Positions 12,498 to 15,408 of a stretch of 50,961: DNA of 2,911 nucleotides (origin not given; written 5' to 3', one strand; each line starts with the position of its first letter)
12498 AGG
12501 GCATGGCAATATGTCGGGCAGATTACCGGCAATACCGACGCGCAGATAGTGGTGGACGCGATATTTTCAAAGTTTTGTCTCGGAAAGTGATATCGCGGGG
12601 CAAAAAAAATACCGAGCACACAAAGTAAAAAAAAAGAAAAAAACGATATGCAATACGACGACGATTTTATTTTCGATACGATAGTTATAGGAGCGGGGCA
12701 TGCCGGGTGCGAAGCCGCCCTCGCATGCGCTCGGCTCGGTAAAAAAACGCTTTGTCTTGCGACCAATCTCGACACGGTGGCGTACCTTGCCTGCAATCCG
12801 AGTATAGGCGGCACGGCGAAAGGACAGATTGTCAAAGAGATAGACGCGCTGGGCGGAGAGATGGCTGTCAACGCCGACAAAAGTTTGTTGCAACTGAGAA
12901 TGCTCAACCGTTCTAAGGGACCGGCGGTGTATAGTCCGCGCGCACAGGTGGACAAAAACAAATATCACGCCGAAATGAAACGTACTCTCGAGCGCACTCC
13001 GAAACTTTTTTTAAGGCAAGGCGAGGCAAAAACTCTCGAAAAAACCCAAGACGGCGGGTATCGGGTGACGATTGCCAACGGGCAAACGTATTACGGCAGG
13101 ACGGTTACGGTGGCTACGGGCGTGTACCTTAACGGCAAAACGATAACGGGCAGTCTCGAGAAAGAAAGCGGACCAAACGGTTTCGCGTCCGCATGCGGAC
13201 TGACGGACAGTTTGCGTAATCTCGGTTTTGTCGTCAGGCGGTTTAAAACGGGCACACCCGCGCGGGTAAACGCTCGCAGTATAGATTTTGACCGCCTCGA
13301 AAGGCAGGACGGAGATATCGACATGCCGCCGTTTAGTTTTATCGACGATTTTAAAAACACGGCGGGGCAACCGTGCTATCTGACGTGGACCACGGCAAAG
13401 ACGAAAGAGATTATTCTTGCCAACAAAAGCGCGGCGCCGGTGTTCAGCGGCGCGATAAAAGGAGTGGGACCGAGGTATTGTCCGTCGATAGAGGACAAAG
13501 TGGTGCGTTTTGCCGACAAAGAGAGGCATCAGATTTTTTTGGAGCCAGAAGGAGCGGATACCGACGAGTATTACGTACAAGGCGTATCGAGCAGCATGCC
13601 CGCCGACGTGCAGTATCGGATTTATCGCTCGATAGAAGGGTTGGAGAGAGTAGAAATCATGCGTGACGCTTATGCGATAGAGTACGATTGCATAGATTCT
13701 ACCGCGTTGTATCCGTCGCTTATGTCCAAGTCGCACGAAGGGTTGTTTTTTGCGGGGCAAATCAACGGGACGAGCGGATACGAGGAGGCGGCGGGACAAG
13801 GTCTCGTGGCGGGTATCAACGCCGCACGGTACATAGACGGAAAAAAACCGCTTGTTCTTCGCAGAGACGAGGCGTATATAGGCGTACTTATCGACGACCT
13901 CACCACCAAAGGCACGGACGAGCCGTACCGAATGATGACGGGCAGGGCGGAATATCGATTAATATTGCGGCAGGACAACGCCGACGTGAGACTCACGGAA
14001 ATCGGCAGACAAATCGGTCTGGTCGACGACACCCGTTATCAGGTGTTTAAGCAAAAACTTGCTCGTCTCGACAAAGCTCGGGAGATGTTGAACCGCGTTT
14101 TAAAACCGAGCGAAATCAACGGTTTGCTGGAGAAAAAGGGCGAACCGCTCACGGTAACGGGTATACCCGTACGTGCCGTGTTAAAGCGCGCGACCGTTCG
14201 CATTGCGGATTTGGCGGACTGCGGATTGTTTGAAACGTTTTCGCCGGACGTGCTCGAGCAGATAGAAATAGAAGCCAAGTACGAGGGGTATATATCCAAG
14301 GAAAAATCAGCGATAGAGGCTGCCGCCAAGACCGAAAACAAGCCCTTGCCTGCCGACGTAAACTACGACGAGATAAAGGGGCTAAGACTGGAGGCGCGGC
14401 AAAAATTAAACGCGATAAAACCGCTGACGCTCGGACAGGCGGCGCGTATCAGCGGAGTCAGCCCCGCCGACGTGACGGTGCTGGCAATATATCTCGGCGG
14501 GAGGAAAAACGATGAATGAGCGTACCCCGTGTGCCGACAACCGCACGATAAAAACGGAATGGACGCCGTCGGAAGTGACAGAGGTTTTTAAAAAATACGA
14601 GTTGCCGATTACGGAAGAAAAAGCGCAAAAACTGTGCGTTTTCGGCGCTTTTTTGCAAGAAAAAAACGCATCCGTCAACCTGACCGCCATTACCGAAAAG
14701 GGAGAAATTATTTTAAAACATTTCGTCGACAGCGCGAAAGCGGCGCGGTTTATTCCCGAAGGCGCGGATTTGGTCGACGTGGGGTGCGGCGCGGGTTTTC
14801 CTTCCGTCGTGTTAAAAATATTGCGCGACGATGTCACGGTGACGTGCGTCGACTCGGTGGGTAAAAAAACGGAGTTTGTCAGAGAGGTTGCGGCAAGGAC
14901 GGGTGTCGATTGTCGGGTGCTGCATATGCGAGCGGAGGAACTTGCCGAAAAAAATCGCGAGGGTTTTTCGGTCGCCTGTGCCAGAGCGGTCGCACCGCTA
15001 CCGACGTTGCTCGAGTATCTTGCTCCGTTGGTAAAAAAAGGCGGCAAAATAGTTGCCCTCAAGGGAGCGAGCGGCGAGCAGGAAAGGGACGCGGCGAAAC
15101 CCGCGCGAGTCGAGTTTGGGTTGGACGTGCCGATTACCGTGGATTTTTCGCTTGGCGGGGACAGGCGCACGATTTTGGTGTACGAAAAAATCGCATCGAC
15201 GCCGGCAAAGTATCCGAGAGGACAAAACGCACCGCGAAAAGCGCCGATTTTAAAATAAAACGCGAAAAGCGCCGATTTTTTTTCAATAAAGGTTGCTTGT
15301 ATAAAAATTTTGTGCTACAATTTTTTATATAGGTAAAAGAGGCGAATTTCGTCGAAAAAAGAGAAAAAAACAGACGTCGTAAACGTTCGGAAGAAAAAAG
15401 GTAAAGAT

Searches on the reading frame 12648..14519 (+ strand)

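Call 42: search_protein_families(library=pfam, proteins=[window:12648-14519:+])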
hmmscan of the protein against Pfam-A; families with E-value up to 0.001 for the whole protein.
window:12648-14519:+ (623 aa): 8 families
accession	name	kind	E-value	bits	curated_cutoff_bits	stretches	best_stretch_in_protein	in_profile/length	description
PF01134.28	GIDA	-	1.5e-150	502.1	22.1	1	10-400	1-391/391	Glucose inhibited division protein A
PF13932.14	SAM_GIDA_C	-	5.2e-24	84.3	27.1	1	558-612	2-56/57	tRNA modifying enzyme MnmG/GidA C-terminal helical bundle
PF21680.2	GIDA_C_1st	-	3.3e-16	60.2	24.7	1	461-553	1-96/96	tRNA modifying enzyme MnmG/GidA C-terminal helical domain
PF07992.20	Pyr_redox_2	-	1e-06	28.8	26.1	1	9-169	1-119/291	Pyridine nucleotide-disulphide oxidoreductase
PF00890.30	FAD_binding_2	-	0.00011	22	20.4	1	10-38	1-29/414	FAD binding domain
PF01266.30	DAO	-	0.00017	21.7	27.9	0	92-162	136-207/353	FAD dependent oxidoreductase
PF03486.20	HI0933_like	-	0.00074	19.5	50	0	10-38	2-30/244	HI0933-like protein Rossmann domain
PF12831.13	FAD_oxidored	-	0.00074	19.4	27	0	10-36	1-27/416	FAD dependent oxidoreductase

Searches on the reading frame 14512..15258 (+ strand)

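Call 42: search_protein_families(library=pfam, proteins=[window:14512-15258:+])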
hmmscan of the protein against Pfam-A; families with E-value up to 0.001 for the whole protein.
window:14512-15258:+ (248 aa): 5 families
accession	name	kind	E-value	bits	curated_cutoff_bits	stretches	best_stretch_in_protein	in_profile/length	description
PF02527.21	GidB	-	2.8e-41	141.3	27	1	39-196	3-160/184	rRNA small subunit methyltransferase G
PF13649.12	Methyltransf_25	-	5.5e-06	27.4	27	1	88-178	2-97/97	Methyltransferase domain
PF05175.20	MTS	-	0.00028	21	23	1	85-141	33-90/170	Methyltransferase small domain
PF08241.18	Methyltransf_11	-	0.00037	21.5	21.2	1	88-181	1-94/95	Methyltransferase domain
PF13847.12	Methyltransf_31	-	0.00066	19.8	27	0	84-181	4-108/145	Methyltransferase domain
